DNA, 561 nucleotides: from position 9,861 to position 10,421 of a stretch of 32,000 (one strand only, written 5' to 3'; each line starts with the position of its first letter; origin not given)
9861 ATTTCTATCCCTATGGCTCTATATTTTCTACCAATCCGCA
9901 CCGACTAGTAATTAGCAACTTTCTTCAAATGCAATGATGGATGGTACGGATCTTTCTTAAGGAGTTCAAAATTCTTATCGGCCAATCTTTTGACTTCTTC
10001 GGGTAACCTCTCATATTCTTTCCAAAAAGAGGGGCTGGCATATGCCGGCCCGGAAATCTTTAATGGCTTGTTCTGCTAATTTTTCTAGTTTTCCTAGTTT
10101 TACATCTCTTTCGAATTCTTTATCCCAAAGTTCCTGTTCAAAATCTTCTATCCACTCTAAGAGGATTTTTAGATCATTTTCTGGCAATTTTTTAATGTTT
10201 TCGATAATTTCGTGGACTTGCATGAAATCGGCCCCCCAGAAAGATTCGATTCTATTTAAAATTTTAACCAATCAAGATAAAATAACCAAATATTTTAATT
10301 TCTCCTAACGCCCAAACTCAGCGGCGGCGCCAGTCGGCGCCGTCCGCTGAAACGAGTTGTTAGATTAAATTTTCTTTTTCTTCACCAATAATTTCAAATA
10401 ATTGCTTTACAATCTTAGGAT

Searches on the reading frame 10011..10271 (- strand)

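Call 5: search_protein_families(library=pfam, proteins=[window:10011-10271:-], max_evalue=1)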
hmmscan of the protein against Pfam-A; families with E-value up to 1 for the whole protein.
window:10011-10271:- (86 aa): 2 families
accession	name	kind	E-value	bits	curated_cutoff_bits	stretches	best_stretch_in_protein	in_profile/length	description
PF05435.16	Phi-29_GP3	-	0.042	13.8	25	1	15-76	197-258/266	Phi-29 DNA terminal protein GP3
PF13711.11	DUF4160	-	0.047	14.3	23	1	21-50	35-62/65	Domain of unknown function (DUF4160)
